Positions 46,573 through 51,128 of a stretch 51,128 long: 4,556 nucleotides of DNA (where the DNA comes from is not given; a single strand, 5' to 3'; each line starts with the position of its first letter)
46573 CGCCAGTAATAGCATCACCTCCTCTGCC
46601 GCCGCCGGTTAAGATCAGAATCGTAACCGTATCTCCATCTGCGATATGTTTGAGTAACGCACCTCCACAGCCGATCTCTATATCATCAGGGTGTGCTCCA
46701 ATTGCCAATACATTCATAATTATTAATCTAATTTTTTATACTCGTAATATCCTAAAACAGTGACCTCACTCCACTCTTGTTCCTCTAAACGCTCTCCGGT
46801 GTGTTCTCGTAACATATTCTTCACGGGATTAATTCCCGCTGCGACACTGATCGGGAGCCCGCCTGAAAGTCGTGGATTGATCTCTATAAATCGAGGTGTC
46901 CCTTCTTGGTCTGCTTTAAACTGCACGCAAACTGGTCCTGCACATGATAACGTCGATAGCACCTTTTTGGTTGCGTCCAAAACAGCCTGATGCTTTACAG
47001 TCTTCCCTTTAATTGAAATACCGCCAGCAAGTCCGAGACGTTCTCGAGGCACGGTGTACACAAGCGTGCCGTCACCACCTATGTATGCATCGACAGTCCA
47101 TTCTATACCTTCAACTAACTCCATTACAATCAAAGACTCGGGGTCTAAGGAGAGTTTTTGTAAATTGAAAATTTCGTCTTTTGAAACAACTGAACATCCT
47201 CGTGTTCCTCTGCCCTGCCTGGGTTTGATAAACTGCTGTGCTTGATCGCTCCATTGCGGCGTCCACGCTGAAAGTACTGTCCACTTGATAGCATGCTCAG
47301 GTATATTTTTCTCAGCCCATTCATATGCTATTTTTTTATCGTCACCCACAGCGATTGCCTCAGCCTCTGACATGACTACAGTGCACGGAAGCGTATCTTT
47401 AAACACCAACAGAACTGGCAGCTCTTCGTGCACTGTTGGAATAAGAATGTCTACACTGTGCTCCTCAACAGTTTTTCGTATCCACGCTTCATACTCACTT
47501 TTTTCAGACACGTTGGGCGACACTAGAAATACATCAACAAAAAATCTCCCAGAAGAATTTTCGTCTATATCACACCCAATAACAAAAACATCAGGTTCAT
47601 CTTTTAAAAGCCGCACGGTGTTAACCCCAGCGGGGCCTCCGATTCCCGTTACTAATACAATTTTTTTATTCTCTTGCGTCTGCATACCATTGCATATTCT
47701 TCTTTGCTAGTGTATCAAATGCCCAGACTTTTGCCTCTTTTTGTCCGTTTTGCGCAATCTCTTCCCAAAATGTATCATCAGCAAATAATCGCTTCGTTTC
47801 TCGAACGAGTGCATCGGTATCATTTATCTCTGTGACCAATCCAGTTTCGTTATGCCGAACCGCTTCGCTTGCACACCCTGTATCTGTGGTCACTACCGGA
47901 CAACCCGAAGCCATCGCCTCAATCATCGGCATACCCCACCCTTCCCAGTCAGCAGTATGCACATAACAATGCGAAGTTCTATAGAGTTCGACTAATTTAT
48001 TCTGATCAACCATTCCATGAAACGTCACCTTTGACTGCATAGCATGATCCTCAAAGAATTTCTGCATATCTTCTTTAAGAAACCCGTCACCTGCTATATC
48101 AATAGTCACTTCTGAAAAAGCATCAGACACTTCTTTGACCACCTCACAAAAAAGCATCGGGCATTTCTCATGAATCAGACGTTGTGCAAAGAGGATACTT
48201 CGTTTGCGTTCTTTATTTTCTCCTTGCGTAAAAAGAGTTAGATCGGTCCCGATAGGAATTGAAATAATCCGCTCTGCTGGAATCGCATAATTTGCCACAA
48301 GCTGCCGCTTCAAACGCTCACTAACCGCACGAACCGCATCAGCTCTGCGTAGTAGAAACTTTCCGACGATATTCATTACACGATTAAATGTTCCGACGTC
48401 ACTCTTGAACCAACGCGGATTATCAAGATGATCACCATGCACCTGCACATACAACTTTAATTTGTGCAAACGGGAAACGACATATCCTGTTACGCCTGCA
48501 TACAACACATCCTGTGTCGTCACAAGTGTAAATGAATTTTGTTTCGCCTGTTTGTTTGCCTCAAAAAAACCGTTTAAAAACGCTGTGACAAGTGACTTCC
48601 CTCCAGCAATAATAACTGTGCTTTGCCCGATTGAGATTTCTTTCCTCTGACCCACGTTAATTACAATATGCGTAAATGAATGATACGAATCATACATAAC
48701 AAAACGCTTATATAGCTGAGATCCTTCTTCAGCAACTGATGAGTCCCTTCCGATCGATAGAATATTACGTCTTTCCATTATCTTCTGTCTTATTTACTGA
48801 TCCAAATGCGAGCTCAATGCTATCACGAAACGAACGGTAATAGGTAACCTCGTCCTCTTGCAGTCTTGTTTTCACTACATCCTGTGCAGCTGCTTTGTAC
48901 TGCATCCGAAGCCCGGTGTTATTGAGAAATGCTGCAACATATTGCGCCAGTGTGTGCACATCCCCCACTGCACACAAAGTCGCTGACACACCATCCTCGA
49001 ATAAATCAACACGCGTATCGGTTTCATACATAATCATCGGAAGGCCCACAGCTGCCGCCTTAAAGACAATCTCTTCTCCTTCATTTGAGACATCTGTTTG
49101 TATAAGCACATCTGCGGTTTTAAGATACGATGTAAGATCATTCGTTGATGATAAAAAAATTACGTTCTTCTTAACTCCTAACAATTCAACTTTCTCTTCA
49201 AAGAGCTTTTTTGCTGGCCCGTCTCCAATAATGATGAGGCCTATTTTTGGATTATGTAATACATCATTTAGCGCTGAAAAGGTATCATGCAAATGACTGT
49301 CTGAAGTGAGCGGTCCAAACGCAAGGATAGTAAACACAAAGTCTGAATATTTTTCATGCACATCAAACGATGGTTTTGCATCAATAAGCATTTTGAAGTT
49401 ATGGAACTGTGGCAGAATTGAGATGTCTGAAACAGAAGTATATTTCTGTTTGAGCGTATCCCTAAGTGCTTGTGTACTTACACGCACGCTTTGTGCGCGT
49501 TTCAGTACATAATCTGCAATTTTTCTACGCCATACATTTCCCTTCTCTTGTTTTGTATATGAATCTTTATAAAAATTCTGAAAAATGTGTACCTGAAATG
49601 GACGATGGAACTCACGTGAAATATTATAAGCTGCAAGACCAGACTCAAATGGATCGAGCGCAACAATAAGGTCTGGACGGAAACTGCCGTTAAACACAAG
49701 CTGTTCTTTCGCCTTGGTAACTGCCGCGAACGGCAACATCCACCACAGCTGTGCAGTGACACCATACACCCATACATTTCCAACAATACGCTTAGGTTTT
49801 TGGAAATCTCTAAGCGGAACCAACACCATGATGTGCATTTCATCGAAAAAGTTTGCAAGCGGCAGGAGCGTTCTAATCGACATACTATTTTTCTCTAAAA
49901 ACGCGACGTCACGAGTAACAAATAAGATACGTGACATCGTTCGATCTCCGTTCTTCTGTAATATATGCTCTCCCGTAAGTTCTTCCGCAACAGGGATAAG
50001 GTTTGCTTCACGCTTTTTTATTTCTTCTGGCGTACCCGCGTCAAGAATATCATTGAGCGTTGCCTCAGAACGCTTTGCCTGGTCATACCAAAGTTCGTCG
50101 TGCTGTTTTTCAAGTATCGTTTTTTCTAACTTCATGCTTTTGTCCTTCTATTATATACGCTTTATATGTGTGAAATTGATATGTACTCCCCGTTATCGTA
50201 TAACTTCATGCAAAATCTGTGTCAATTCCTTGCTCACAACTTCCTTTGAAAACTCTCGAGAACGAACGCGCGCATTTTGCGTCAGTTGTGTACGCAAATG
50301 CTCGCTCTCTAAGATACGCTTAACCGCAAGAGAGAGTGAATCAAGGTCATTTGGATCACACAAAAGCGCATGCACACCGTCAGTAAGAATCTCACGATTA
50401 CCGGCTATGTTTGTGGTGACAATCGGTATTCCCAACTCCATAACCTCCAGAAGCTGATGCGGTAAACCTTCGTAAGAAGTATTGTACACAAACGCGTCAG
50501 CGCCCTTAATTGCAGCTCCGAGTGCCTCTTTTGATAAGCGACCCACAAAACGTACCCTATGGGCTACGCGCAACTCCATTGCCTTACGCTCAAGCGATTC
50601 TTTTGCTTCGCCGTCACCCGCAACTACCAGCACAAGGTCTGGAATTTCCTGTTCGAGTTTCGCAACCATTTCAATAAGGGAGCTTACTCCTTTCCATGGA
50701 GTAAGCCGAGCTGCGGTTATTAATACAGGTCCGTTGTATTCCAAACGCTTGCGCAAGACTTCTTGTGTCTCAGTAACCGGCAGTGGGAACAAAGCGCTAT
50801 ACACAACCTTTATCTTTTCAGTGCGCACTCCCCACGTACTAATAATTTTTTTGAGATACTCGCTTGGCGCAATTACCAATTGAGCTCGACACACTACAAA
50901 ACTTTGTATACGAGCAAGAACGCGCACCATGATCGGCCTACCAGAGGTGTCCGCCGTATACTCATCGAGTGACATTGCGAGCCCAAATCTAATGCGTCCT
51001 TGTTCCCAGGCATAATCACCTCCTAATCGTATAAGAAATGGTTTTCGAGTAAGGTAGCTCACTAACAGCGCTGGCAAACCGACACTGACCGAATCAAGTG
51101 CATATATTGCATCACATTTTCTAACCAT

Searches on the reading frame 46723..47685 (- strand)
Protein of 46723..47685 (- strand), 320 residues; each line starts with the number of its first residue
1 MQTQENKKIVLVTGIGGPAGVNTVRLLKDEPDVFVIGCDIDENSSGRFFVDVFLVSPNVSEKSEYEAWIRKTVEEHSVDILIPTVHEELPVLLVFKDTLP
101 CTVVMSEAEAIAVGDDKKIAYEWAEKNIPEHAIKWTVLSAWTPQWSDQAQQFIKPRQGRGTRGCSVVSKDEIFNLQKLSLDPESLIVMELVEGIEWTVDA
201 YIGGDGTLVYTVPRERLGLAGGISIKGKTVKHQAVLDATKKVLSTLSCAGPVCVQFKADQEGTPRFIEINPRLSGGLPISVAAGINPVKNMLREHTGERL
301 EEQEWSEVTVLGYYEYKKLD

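Call 50: search_protein_families(library=pfam, proteins=[window:46723-47685:-], max_evalue=0.05)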
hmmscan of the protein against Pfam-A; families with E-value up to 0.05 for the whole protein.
window:46723-47685:- (320 aa): 5 families
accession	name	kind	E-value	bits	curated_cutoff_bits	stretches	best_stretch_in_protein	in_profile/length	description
PF15632.11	ATPgrasp_Ter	-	4.9e-25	88.3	29.1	1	183-303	3-114/131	ATP-grasp in the biosynthetic pathway with Ter operon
PF02655.19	ATP-grasp_3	-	3.4e-09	37.4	23.2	1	148-275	31-159/160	ATP-grasp domain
PF02786.22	CPSase_L_D2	-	8.5e-05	22.6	19.8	1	232-302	138-210/211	Carbamoyl-phosphate synthase L chain, ATP binding domain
PF21360.3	PylC-like_N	-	0.00017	22.1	27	1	11-94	2-83/96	PylC-like, N-terminal domain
PF13535.11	ATP-grasp_4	-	0.00037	20.6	27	1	179-277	49-156/160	ATP-grasp domain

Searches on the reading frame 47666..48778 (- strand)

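Call 50: search_protein_families(library=pfam, proteins=[window:47666-48778:-], max_evalue=0.05)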
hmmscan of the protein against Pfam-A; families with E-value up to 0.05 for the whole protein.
window:47666-48778:- (370 aa): 6 families
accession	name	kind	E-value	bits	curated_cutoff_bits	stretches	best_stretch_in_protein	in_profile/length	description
PF00534.26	Glycos_transf_1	-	7.5e-34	117.2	26.4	1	185-347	8-171/172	Glycosyl transferases group 1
PF13692.12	Glyco_trans_1_4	-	8.6e-27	94.6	27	1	193-334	2-142/142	Glycosyl transferases group 1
PF13439.12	Glyco_transf_4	-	3.2e-12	47.2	28.5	1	70-181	60-169/170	Glycosyltransferase Family 4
PF13579.12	Glyco_trans_4_4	-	1e-09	39.3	29.7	1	79-177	68-158/158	Glycosyl transferase 4-like domain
PF13524.12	Glyco_trans_1_2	-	3.5e-09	37.2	25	1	222-348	13-128/144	Glycosyl transferase-like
PF20706.3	GT4-conflict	-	2.1e-06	27.4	26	1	142-308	143-321/385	Family 4 Glycosyltransferase in conflict systems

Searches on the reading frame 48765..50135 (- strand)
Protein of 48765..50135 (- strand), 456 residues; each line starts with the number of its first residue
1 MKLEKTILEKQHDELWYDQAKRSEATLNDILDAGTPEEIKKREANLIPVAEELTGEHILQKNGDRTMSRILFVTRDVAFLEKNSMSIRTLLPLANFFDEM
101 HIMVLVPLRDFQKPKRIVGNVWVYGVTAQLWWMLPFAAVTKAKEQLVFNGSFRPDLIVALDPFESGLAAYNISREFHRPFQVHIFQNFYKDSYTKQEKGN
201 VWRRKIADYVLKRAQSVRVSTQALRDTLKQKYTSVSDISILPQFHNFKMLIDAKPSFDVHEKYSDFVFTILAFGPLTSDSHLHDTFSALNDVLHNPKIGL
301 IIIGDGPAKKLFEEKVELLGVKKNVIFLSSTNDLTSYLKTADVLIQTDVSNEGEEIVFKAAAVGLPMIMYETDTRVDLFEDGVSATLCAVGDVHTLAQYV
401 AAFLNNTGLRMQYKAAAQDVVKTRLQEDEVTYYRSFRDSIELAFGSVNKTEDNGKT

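Call 50: search_protein_families(library=pfam, proteins=[window:48765-50135:-], max_evalue=0.05)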
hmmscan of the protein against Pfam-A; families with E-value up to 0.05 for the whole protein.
window:48765-50135:- (456 aa): 5 families
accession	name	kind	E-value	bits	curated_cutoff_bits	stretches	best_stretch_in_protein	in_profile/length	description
PF00534.26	Glycos_transf_1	-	3.1e-17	63.1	26.4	1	270-418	18-170/172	Glycosyl transferases group 1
PF13692.12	Glyco_trans_1_4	-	4.5e-14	53.4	27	1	269-406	3-142/142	Glycosyl transferases group 1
PF13579.12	Glyco_trans_4_4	-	1.6e-05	25.7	29.7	1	120-232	44-146/158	Glycosyl transferase 4-like domain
PF13439.12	Glyco_transf_4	-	0.0046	17.4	28.5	1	110-242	30-163/170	Glycosyltransferase Family 4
PF13524.12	Glyco_trans_1_2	-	0.0075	16.7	25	1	357-423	67-131/144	Glycosyl transferase-like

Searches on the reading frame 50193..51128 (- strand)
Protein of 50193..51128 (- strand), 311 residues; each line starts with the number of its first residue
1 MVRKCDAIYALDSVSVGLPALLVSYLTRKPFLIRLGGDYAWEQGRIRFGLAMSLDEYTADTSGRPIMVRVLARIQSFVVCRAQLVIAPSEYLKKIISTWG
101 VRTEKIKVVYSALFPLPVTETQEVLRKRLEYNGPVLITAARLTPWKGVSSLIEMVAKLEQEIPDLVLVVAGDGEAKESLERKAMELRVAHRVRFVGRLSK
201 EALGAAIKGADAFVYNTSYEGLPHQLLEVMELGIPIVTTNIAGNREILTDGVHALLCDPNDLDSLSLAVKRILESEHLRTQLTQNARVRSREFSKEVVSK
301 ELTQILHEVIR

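Call 50: search_protein_families(library=pfam, proteins=[window:50193-51128:-], max_evalue=0.05)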
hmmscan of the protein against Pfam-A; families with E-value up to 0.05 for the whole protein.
window:50193-51128:- (311 aa): 5 families
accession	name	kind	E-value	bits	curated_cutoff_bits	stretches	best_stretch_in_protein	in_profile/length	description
PF00534.26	Glycos_transf_1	-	1.9e-40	138.6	26.4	1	132-287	14-170/172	Glycosyl transferases group 1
PF13692.12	Glyco_trans_1_4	-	2.5e-29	102.8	27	1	134-274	2-141/142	Glycosyl transferases group 1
PF13524.12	Glyco_trans_1_2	-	2.5e-07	31.2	25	1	154-291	5-130/144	Glycosyl transferase-like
PF13439.12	Glyco_transf_4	-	5e-05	23.8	28.5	1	68-110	120-163/170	Glycosyltransferase Family 4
PF13579.12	Glyco_trans_4_4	-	0.0002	22.2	29.7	1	62-110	108-156/158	Glycosyl transferase 4-like domain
